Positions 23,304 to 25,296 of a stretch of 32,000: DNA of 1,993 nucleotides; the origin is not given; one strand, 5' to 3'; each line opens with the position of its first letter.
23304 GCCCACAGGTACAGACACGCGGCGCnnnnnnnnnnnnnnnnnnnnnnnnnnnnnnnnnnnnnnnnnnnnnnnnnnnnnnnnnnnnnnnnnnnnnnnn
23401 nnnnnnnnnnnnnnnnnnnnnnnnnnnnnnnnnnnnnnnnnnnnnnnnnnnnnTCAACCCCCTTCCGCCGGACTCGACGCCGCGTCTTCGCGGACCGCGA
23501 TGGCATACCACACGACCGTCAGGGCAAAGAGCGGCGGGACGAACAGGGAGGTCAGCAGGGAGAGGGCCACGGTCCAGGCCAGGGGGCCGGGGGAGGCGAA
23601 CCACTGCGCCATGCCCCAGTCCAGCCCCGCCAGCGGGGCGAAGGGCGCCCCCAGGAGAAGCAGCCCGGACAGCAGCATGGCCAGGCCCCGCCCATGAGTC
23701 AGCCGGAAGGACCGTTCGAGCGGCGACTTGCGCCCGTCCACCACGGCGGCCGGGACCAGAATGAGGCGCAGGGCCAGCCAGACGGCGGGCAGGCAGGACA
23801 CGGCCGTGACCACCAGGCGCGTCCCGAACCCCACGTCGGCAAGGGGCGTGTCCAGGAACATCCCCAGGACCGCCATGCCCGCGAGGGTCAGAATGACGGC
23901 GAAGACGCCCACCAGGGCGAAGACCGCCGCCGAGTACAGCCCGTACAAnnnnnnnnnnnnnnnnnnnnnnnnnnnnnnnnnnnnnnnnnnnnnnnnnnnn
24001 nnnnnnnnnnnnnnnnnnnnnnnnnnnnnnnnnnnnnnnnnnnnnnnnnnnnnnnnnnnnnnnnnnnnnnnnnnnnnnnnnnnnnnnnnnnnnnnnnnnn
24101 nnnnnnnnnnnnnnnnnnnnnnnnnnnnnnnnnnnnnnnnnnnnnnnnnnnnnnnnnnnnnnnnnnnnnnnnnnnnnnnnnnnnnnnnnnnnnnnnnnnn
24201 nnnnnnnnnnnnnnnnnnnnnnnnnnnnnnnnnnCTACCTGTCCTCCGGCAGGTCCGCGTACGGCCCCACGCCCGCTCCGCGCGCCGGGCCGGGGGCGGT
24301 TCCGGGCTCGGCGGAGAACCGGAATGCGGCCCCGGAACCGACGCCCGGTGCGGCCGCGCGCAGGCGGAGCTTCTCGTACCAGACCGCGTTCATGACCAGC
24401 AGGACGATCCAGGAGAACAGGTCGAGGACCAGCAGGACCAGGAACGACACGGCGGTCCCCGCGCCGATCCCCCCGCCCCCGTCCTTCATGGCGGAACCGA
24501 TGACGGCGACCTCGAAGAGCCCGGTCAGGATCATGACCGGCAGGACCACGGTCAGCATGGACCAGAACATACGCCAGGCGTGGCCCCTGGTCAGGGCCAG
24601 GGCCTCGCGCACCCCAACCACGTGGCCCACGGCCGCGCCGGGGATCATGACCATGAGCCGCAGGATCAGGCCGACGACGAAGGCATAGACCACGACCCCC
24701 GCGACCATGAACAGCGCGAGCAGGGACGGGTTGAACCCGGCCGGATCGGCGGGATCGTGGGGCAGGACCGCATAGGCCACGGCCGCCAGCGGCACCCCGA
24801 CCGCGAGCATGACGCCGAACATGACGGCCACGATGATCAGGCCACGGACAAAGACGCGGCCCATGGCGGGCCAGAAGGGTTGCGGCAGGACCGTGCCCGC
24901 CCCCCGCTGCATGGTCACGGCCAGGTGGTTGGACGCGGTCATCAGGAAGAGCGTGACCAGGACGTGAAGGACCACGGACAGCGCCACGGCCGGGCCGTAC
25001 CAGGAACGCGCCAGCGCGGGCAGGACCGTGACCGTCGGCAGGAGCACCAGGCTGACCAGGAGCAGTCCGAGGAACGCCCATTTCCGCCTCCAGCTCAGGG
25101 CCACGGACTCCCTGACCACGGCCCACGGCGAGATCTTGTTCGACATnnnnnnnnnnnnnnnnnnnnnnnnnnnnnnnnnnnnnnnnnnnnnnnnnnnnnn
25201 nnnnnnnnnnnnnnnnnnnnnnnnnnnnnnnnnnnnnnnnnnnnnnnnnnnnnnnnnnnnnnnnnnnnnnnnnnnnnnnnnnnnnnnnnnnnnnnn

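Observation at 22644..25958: Four tandem divergent paralogs of an unassigned six-TM membrane protein, packed directly behind the D-lactate dehydrogenase genes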

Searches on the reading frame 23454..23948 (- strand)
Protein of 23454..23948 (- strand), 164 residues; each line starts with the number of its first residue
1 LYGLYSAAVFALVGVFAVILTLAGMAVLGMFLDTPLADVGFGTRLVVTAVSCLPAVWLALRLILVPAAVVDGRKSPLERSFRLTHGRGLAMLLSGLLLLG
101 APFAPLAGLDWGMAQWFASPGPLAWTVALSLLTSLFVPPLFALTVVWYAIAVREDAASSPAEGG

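Call 3: search_protein_families(library=pfam, proteins=[window:23454-23948:-], max_evalue=1)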
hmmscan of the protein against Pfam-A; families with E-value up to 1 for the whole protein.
window:23454-23948:- (164 aa): 1 family
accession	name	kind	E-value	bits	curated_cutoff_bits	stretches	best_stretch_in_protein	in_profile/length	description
PF06783.16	UPF0239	-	0.68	10.7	25.4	1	2-20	23-41/88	Uncharacterised protein family (UPF0239)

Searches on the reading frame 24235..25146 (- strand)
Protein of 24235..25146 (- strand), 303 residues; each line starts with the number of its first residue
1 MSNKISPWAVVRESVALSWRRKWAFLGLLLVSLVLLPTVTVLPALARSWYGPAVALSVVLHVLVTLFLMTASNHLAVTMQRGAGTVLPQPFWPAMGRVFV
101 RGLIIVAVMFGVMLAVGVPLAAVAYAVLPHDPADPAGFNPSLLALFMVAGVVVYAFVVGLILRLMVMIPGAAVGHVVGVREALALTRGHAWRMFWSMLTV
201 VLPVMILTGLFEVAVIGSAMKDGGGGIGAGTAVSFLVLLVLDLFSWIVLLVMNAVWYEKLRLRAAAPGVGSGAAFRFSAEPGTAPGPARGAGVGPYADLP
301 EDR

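Call 3: search_protein_families(library=pfam, proteins=[window:24235-25146:-], max_evalue=1)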
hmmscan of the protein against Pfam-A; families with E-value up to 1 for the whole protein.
window:24235-25146:- (303 aa): 0 families

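Call 8: search_protein_families(library=pfam, proteins=[window:24235-25146:-], max_evalue=10)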
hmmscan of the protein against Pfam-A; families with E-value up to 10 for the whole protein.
window:24235-25146:- (303 aa): 1 family
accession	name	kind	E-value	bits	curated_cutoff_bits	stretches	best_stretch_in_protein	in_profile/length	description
PF06161.16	DUF975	-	5.5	7.2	34.8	0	51-243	54-219/243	Protein of unknown function (DUF975)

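Call 15: list_cluster_members(proteins=[window:24235-25146:-, window:23329-24231:-, window:23454-23948:-, window:22644-23378:-, window:22644-23222:-, window:23225-23449:-, window:25965-27107:-, window:27115-28503:-])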
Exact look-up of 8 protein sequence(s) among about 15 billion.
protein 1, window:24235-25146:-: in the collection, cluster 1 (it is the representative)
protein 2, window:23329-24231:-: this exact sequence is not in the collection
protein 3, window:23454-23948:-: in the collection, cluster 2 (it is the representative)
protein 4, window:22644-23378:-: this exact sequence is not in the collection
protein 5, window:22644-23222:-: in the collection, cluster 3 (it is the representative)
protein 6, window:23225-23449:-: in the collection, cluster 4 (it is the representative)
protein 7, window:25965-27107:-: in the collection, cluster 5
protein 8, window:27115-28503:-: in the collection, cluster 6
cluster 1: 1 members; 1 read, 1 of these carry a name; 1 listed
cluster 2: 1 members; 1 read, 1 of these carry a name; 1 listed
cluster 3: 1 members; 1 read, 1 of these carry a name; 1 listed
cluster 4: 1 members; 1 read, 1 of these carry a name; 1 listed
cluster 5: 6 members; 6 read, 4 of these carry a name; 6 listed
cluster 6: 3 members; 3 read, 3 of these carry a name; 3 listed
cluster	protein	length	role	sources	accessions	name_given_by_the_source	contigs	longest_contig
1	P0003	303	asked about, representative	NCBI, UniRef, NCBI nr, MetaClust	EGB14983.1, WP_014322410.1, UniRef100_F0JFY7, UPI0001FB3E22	hypothetical protein DND132_1777 [Pseudodesulfovibrio mercurii] | Glycerophosphoryl diester phosphodiesterase membrane domain-containing protein n=1 ... | hypothetical protein [Pseudodesulfovibrio mercurii]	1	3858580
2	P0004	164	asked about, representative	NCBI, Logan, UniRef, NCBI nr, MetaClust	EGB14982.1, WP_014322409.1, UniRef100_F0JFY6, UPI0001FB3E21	hypothetical protein DND132_1776 [Pseudodesulfovibrio mercurii] | Uncharacterized protein n=1 Tax=Pseudodesulfovibrio mercurii TaxID=641491 ... | hypothetical protein [Pseudodesulfovibrio mercurii]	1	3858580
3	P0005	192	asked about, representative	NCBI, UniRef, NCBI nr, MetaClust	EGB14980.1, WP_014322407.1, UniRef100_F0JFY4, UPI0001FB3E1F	hypothetical protein DND132_1774 [Pseudodesulfovibrio mercurii] | Uncharacterized protein n=1 Tax=Pseudodesulfovibrio mercurii TaxID=641491 ... | hypothetical protein [Pseudodesulfovibrio mercurii]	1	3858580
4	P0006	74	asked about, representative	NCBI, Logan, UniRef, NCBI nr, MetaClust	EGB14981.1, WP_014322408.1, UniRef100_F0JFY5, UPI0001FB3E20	hypothetical protein DND132_1775 [Pseudodesulfovibrio mercurii] | Uncharacterized protein n=1 Tax=Pseudodesulfovibrio mercurii TaxID=641491 ... | hypothetical protein [Pseudodesulfovibrio mercurii]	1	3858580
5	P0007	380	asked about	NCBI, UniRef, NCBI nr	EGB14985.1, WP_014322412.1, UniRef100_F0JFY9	protein of unknown function DUF224 cysteine-rich region domain protein ... | 4Fe-4S ferredoxin-type domain-containing protein n=1 Tax=Pseudodesulfovibrio mercurii ... | (Fe-S)-binding protein [Pseudodesulfovibrio mercurii]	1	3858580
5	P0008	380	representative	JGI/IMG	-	glycolate oxidase iron-sulfur subunit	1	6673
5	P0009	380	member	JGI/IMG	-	glycolate oxidase iron-sulfur subunit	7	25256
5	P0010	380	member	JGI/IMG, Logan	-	glycolate oxidase iron-sulfur subunit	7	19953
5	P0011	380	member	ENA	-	-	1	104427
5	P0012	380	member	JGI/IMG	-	-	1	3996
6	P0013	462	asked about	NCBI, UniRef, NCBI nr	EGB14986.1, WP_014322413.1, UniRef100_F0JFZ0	FAD linked oxidase domain protein [Pseudodesulfovibrio mercurii] | FAD linked oxidase domain protein n=1 Tax=Pseudodesulfovibrio mercurii TaxID=641491 ... | FAD-linked oxidase C-terminal domain-containing protein [Pseudodesulfovibrio mercurii]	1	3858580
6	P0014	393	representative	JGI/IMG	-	glycolate oxidase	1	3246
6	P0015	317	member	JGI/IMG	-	glycolate oxidase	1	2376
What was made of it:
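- Closest known: GPDPase_memb. Same: UniRef names P2 after it (call 15).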

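Call 17: find_encoding_contigs(protein=P0011, flank=8000, max_places=3)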
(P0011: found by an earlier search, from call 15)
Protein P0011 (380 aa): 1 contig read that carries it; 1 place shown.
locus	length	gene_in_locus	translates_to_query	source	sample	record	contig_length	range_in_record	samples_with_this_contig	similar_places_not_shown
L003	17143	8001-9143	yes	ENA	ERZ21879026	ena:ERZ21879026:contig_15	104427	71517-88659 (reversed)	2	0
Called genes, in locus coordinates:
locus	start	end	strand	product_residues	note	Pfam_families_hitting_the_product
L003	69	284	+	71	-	-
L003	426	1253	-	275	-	PF00590:TP_methylase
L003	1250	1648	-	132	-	PF02021:UPF0102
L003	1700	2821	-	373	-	PF00532:Peripla_BP_1 (faint), PF13407:Peripla_BP_4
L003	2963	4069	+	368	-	PF01408:GFO_IDH_MocA, PF22725:GFO_IDH_MocA_C3, PF02894:GFO_IDH_MocA_C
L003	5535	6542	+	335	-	PF11288:DUF3089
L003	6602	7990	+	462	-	PF01565:FAD_binding_4, PF02913:FAD-oxidase_C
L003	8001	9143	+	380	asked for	PF13183:Fer4_8, PF13484:Fer4_16 (weak), PF13534:Fer4_17 (weak), PF02754:CCG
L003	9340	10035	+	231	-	-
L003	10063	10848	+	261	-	-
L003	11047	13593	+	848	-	PF07517:SecA_DEAD, PF00270:DEAD (weak), PF01043:SecA_PP_bind, PF21090:P-loop_SecA, PF07516:SecA_SW, PF02810:SEC-C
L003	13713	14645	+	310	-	-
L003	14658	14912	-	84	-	-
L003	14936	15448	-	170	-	PF05981:CreA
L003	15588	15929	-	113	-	PF04342:DMT_6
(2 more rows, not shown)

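Call 18: find_encoding_contigs(protein=P0009, flank=8000, max_places=4)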
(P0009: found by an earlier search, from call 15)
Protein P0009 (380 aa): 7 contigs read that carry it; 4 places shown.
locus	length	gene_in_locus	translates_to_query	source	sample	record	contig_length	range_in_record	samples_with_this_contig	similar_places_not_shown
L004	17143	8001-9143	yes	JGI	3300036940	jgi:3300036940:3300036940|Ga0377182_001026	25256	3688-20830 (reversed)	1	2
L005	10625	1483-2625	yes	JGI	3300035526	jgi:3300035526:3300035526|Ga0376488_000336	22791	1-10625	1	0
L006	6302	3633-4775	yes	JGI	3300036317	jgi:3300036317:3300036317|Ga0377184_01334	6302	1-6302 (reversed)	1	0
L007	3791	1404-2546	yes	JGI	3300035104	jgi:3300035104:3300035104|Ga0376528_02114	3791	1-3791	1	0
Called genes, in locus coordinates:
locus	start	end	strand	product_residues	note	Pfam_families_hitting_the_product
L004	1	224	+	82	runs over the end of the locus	-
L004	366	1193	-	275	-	PF00590:TP_methylase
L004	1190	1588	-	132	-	PF02021:UPF0102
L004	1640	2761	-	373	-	PF00532:Peripla_BP_1 (faint), PF13407:Peripla_BP_4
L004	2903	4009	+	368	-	PF01408:GFO_IDH_MocA, PF22725:GFO_IDH_MocA_C3, PF02894:GFO_IDH_MocA_C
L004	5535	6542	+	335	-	PF11288:DUF3089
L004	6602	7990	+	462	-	PF01565:FAD_binding_4, PF02913:FAD-oxidase_C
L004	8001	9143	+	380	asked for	PF13183:Fer4_8, PF13484:Fer4_16 (weak), PF13534:Fer4_17 (weak), PF02754:CCG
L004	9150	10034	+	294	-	-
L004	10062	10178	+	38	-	-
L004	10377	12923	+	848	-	PF07517:SecA_DEAD, PF00270:DEAD (weak), PF01043:SecA_PP_bind, PF21090:P-loop_SecA, PF07516:SecA_SW, PF02810:SEC-C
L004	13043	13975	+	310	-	-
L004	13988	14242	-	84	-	-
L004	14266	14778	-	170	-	PF05981:CreA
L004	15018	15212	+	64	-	-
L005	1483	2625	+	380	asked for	PF13183:Fer4_8, PF13484:Fer4_16 (weak), PF13534:Fer4_17 (weak), PF02754:CCG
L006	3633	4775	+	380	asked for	PF13183:Fer4_8, PF13484:Fer4_16 (weak), PF13534:Fer4_17 (weak), PF02754:CCG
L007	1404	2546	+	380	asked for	PF13183:Fer4_8, PF13484:Fer4_16 (weak), PF13534:Fer4_17 (weak), PF02754:CCG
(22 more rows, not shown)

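Call 28: find_related_loci(query=A3, collection=genome_contigs, flank=9000)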
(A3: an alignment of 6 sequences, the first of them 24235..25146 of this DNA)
Query A3 (303 aa) in genome_contigs; peptide patterns used: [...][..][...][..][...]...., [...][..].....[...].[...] (x = any residue, [..] = any of these).
30 stretches matched a pattern; 1 encode a relative of the query (tblastn E <= 1e-3); 1 distinct loci.
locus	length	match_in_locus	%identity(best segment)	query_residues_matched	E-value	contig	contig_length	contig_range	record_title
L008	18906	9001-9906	56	1-303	1e-94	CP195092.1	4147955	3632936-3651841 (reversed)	Desulfovibrio caledoniensis strain lm2024 chromosome, complete genome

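Call 33: find_related_loci(query=A3, collection=metagenome_contigs, flank=8000)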
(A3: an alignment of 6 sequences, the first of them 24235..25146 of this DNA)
Query A3 (303 aa) in metagenome_contigs; peptide patterns used: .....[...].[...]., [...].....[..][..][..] (x = any residue, [..] = any of these).
363 stretches matched a pattern; 3 encode a relative of the query (tblastn E <= 1e-3); 3 distinct loci.
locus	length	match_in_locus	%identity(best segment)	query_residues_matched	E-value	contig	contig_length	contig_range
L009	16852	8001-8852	51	1-299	2e-67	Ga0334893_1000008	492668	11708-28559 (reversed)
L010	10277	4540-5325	40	1-263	2e-35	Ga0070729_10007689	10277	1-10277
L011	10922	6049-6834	40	1-263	2e-35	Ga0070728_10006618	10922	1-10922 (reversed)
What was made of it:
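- Tried and rejected: With the P2-type alignment it returned only 1 genome locus and 3 metagenome loci (calls 28, 33).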

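Call 51: predict_structure(alignment_id=A4)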
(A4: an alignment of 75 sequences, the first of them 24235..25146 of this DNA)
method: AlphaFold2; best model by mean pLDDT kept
length: 303 residues; sequences in the alignment: 75
mean_pLDDT: 89.8   pTM: 0.84
mean pLDDT of the five models: 89.8, 89.2, 89.1, 89.1, 88.6
residues with pLDDT >= 90: 231; 70-90: 35; 50-70: 35; < 50: 2
segments of 3 or more residues with pLDDT < 50: none
pLDDT, mean of each block of 10 residues (from residue 1): 87 98 96 89 93 94 95 98 97 98 97 96 92 85 94 95 98 97 96 97 95 91 85 92 96 98 84 55 56 61 53
secondary structure, 60 per line:
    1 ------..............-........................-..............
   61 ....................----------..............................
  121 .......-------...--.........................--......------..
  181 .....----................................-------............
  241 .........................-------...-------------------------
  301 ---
elements in order: H7-20 H22-45 H47-80 H91-127 H140-164 H167-172 H179-185 H190-221 H229-265
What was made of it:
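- Checked: An AlphaFold2 model of P2 agrees (pLDDT 89.8, pTM 0.84, call 51).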

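Call 55: fold_search(model_id=the predicted structure, library=pdb)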
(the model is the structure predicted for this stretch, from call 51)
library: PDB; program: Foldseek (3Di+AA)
matches with E <= 10: 185; with E <= 0.001: 0
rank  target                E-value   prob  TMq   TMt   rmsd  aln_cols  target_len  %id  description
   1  6rah_B                3.8e-01  0.28  0.21  0.14  17.8       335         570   15  Heterodimeric ABC exporter TmrAB in ATP-bound outward-facing open conformation (released 2019-07-31)
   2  9g2t_B                4.6e-01  0.16  0.17  0.11  21.3       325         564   16  Cryo-EM structure of IrtAB 2xEQ, A256R_IrtB mutant in LMNG (released 2024-12-18)
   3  9f63                  5.9e-01  0.63  0.31  0.25  13.3       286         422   13  Crystal structure of Saccharomyces cerevisiae pH nine-sensitive protein 1 (PNS1) (released 2024-05-15)
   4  9fw3_B                6.2e-01  0.12  0.15  0.10  22.0       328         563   17  Cryo-EM structure of IrtAB 2xEQ mutant in outward-occluded state in nanodisc in complex with mycobactin (released 2024-12-18)
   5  9iqg_A                6.5e-01  0.16  0.17  0.11  19.8       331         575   13  Cryo-EM structure of MsRv1273c/72c from Mycobacterium smegmatis in the ATP|ADP+Vi-bound Occ (Vi) state (released 2025-05-14)
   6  6ram_B                7.1e-01  0.25  0.22  0.14  17.9       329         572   14  Heterodimeric ABC exporter TmrAB under turnover conditions in asymmetric unlocked return conformation with wider opene (released 2019-07-31)
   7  6rai_B                7.4e-01  0.14  0.17  0.12  18.7       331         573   16  Heterodimeric ABC exporter TmrAB in ATP-bound outward-facing occluded conformation (released 2019-07-31)
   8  6s3l_F                8.1e-01  0.23  0.18  0.20  17.3       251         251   14  Structure of the core of the flagellar export apparatus from Vibrio mimicus, the FliPQR-FlhB complex. (released 2020-03-25)
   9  8ri1_A                8.8e-01  0.16  0.21  0.14  18.2       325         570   14  BmrA E504-100uMATPMg (released 2025-01-29)
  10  7zdu_C                9.2e-01  0.15  0.18  0.11  18.5       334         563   12  Occ(apo/return) conformation of CydDC mutant (E500Q.C) in ATP(CydC)/ATP(CydD) bound state (Dataset-19) (released 2023-04-19)
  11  7o0z_D                1.0e+00  0.13  0.18  0.19  18.4       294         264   18  ABC transporter NosFY, nucleotide-free in GDN (released 2022-11-02)
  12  9ocj_A                1.1e+00  0.12  0.17  0.12  17.0       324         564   12  Transporter associated with antigen processing (TAP) bound to the viral protein CPXV012 in the outward-facing open sta (released 2025-09-10)
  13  9qu3                  1.1e+00  0.63  0.37  0.32   9.7       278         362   14  Cryo-EM structure of the human choline transporter-like protein hCTL1 in LMNG (released 2025-05-14)
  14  8vp1_B                1.1e+00  0.15  0.19  0.13  18.0       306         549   12  Cryo-EM structure of the ABC transporter PCAT1 cysteine-free core bound with ATP (released 2024-10-30)
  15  7znq_y                1.4e+00  0.16  0.20  0.24  18.5       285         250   17  ABC transporter complex NosDFYL in GDN (released 2022-08-03)
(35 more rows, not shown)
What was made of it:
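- Six helices, conserved arginines (R81, R163, R263), and faint, non-significant structural resemblance to CysZ and choline-transporter-like proteins (call 55).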

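Call 64: search_protein_families(library=ncbifam, proteins=[window:24235-25146:-], max_evalue=0.01)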
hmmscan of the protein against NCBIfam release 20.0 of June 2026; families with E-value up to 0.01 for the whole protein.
window:24235-25146:- (303 aa): 0 families

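Call 84: find_homologous_proteins(query=A4, max_evalue=1e-8)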
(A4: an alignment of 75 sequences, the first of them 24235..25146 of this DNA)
Query A4 (75 sequences) (303 aa, profile of the alignment): 19 proteins with E <= 1e-8 among 8000 candidates.
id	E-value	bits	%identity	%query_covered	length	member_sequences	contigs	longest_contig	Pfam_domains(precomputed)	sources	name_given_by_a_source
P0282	1.0e-74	269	58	100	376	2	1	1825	-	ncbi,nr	ncbi:MAG TPA: hypothetical protein VKA04_04905, partial [Pseudodesulfovibrio sp.]|nr:hypothetical pr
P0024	1.2e-68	249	46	100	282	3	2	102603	-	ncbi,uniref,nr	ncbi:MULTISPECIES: hypothetical protein [unclassified Pseudodesulfovibrio]|uniref:hypothetical prote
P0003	5.4e-68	247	100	100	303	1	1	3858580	-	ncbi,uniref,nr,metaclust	ncbi:hypothetical protein DND132_1777 [Pseudodesulfovibrio mercurii]|uniref:Glycerophosphoryl dieste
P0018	4.8e-66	241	68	100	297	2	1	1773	-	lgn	-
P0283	5.0e-66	240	56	100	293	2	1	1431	-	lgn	-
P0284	7.4e-65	237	68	100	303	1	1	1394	-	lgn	-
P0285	2.3e-63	232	55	100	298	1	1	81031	-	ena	-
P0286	2.4e-61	225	56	100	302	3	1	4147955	-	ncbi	ncbi:hypothetical protein ACR42D_16960 [Desulfovibrio caledoniensis]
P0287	6.0e-61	224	56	100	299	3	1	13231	-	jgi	jgi:hypothetical protein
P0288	7.0e-61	224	56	99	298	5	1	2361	-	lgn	-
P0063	1.3e-60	223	27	33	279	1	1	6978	-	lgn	-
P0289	5.4e-60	221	56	100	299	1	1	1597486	-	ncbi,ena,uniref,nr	ncbi:hypothetical protein [uncultured Pseudodesulfovibrio sp.]|uniref:hypothetical protein n=1 Tax=u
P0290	2.5e-59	218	54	100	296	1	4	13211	-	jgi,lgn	jgi:hypothetical protein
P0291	6.9e-59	217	53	100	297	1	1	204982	-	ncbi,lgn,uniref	ncbi:MAG: hypothetical protein AB7D39_17045 [Pseudodesulfovibrio sp.]|uniref:hypothetical protein n=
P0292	4.3e-54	201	51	99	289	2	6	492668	-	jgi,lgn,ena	jgi:hypothetical protein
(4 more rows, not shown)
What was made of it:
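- Tried and rejected: The family profile found 19 (call 84).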

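Call 86: search_solved_structures(query=A4, max_evalue=1)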
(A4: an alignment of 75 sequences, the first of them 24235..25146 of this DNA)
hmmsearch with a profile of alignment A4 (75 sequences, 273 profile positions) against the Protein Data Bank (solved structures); distinct sequences matched with E-value up to 1: 3.
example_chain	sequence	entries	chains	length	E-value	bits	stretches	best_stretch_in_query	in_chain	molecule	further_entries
9llg_M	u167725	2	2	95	0.026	16.7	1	62-121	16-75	De novo designed negative allosteric GPCR exoframe modulator targeting TM5/6/7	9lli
6s3l_G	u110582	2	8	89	0.28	13.3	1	16-81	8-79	Flagellar biosynthetic protein FliQ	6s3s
9lli_O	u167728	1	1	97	0.41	12.8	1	53-124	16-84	De novo designed GPCR exoframe modulator targeting TM1/2/4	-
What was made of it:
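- Nothing in the PDB matches (calls 55, 86).
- Tried and rejected: PDB sequence-profile and fold searches for the M family found nothing significant (calls 55, 86).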

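Call 108: fold_search(model_id=the predicted structure, library=viral)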
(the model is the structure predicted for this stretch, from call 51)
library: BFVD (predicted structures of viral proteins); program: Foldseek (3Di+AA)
matches with E <= 10: 61; with E <= 0.001: 0
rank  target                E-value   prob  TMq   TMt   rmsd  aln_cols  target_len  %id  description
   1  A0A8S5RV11            1.7e-01  0.99  0.42  0.57   7.7       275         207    9  DUF975 family protein [Siphoviridae sp. ctHip2]
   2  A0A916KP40            9.2e-01  0.54  0.17  0.30  14.3       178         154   10  Uncharacterized protein [Adoxophyes honmai entomopoxvirus 'L']
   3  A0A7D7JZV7            1.0e+00  0.18  0.19  0.11  37.9       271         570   10  (no name in the UniProt tables at hand)
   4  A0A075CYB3            1.4e+00  0.30  0.21  0.22  35.2       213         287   10  Protein EE1A [Elephant endotheliotropic herpesvirus 5]
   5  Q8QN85                2.1e+00  0.20  0.21  0.16  13.2       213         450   15  EsV-1-204 [Ectocarpus siliculosus virus 1 (isolate New Zealand/Kaikoura/1988)]
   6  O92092                2.2e+00  0.08  0.17  0.13  21.1       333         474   15  PR78 [Rat cytomegalovirus (strain Maastricht)]
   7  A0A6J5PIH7            2.4e+00  0.07  0.14  0.11  51.7       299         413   11  Uncharacterized protein [uncultured Caudovirales phage]
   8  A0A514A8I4            2.9e+00  0.09  0.17  0.20  23.0       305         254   11  Uncharacterized protein [Pantoea phage Kyle]
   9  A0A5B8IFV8            3.2e+00  0.18  0.19  0.17  22.4       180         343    9  Uncharacterized protein [Mimiviridae sp. ChoanoV1]
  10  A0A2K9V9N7            3.2e+00  0.10  0.18  0.23  18.9       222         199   15  Uncharacterized protein [Bandra megavirus]
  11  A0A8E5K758            3.2e+00  0.08  0.19  0.16  22.0       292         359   11  (no name in the UniProt tables at hand)
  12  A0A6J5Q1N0            3.2e+00  0.06  0.15  0.16  47.8       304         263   12  Uncharacterized protein [uncultured Caudovirales phage]
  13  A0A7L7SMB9            3.3e+00  0.16  0.24  0.28  12.3       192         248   13  (no name in the UniProt tables at hand)
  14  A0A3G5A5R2            3.4e+00  0.20  0.22  0.34  13.9       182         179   13  Uncharacterized protein [Hyperionvirus sp.]
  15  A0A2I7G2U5            3.4e+00  0.11  0.25  0.14  16.6       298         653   12  Uncharacterized protein [Esparto virus]
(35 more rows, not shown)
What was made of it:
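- On DUF975 (PF06161): The top BFVD match of the P2 model is a DUF975 protein: prob 0.99, TMt 0.57, but E 0.17 and rmsd 7.7 (call 108).
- Closest known: DUF975. Same: The top match of the P2 model in the viral predicted-structure library is a DUF975 protein (prob 0.99, TMt 0.57; call 108).
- The best structural match of the P2 model is a DUF975 protein (prob 0.99, TMt 0.57, E 0.17; call 108).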
